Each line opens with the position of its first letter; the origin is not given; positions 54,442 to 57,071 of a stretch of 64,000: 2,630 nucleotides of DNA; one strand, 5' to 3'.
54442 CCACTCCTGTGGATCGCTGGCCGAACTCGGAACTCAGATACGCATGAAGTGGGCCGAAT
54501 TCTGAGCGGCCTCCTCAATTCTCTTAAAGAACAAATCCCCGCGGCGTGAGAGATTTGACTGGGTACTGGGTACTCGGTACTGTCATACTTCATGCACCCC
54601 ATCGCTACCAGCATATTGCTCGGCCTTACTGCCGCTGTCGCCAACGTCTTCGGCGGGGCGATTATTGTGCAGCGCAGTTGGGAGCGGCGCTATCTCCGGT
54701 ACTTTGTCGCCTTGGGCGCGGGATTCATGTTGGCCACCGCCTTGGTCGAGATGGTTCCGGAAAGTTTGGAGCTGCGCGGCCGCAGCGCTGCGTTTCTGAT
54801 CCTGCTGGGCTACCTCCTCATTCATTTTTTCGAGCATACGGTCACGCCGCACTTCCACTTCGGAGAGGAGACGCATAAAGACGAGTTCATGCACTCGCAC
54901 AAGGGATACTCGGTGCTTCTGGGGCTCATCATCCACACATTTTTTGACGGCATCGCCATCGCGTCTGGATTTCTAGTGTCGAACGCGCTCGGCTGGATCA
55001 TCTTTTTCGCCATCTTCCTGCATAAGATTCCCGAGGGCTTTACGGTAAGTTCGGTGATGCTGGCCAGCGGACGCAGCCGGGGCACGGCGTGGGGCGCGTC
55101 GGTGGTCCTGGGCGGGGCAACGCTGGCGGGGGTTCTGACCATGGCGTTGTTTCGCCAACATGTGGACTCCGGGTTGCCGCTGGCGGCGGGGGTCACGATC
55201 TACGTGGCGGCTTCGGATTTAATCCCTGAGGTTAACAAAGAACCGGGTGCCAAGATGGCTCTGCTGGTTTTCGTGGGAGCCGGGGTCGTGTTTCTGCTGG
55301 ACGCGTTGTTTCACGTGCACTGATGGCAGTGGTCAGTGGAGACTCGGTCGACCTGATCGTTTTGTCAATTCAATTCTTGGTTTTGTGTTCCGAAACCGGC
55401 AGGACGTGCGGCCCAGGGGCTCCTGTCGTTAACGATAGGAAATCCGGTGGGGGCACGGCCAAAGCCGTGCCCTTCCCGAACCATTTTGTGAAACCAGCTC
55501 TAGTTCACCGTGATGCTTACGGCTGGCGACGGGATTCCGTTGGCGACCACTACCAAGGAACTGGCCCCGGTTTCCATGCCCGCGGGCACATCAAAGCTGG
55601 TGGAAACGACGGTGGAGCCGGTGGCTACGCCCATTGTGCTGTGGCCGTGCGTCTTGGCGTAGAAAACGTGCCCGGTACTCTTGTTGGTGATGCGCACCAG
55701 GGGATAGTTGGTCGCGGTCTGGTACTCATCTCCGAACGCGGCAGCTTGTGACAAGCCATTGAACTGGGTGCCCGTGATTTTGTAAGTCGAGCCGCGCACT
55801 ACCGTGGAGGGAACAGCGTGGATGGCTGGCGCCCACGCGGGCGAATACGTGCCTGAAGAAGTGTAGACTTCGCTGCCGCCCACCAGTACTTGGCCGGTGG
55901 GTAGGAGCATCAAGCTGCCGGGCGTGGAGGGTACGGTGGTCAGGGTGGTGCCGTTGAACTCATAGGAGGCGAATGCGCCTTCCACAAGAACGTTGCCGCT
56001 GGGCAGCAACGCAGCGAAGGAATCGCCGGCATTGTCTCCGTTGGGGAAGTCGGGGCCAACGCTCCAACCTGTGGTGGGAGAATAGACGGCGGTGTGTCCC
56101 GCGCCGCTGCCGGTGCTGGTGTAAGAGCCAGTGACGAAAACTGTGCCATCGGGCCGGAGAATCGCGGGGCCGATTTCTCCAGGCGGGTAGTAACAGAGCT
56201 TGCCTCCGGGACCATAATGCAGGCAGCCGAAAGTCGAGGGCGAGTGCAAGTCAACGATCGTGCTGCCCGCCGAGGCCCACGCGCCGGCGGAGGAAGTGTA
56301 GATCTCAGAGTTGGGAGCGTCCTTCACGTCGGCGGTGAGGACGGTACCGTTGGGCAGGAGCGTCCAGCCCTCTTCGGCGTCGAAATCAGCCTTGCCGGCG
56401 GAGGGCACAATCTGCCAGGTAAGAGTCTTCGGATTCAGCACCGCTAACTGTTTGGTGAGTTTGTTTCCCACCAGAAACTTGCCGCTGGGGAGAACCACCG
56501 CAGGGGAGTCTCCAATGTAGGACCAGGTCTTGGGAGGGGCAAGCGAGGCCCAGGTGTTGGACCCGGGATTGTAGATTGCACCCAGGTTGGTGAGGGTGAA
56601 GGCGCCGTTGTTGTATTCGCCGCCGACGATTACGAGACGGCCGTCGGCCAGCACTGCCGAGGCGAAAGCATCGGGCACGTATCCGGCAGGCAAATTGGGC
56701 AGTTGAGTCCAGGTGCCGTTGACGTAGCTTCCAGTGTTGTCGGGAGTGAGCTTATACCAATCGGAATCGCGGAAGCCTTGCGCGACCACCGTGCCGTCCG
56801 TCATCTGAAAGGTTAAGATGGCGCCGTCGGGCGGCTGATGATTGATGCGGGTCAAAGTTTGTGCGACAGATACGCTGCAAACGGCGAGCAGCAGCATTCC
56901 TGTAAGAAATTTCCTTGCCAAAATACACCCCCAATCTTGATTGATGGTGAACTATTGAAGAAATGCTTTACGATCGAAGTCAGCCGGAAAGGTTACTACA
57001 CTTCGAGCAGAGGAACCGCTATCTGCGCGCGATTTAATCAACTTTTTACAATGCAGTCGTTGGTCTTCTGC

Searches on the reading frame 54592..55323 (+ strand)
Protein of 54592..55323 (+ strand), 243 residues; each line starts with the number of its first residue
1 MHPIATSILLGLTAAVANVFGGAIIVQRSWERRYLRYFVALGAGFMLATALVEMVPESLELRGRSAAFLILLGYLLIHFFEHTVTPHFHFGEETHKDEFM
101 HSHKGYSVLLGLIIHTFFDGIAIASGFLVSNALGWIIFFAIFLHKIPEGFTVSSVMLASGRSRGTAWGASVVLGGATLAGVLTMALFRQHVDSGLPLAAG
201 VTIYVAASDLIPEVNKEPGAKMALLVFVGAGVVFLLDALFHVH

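Call 41: find_encoding_contigs(protein=window:54592-55323:+, flank=3000, max_places=10)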
Protein window:54592-55323:+ (243 aa): 3 contigs read that carry it; 2 places shown.
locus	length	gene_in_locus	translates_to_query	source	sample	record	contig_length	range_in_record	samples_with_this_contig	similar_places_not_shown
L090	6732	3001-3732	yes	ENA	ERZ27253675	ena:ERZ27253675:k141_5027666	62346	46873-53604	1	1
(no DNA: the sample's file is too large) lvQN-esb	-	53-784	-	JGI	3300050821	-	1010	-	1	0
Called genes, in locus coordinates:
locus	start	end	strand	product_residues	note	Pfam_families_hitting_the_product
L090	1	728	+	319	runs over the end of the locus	PF20030:bpMoxR, PF05496:RuvB_N (faint), PF00004:AAA, PF07726:AAA_3, PF07728:AAA_5, PF17863:AAA_lid_2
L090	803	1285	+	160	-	PF13664:DUF4149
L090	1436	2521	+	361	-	PF06071:YchF-GTPase_C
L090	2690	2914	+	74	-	PF05635:23S_rRNA_IVP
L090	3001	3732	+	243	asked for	PF02535:Zip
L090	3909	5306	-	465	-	PF24681:Kelch_KLHDC2_KLHL20_DRC7 (weak)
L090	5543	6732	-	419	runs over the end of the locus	-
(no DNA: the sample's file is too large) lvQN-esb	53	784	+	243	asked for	PF02535:Zip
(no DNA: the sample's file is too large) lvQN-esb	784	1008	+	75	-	?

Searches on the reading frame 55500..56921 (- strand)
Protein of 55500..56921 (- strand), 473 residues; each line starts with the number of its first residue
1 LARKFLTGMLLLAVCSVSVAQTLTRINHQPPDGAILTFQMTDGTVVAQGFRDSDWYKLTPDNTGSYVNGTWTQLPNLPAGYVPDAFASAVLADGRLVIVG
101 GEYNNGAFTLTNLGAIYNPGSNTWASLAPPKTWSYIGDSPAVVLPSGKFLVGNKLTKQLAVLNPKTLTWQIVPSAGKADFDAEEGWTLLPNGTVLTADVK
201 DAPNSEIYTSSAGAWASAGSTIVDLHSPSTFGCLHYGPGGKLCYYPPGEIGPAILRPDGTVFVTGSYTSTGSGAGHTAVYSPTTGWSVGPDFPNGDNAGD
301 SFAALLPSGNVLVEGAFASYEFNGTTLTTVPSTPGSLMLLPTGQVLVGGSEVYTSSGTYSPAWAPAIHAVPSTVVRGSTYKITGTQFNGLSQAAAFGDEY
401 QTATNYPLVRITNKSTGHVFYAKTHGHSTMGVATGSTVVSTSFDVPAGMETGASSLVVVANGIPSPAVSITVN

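Call 78: search_protein_families(library=pfam, proteins=[window:55500-56921:-], max_evalue=0.00001)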
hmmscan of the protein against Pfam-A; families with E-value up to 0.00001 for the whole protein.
window:55500-56921:- (473 aa): 3 families
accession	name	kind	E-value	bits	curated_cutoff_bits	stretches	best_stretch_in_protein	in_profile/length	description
PF13964.12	Kelch_6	-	1.6e-10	41.1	25.3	1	84-131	2-47/50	Kelch motif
PF24681.1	Kelch_KLHDC2_KLHL20_DRC7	-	1.1e-06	28.6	50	1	68-177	88-199/221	KLHDC2/KLHL20/DRC7 Kelch-repeats domain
PF13418.12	Kelch_4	-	3.9e-06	27.2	21.6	0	90-130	9-47/49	Galactose oxidase, central domain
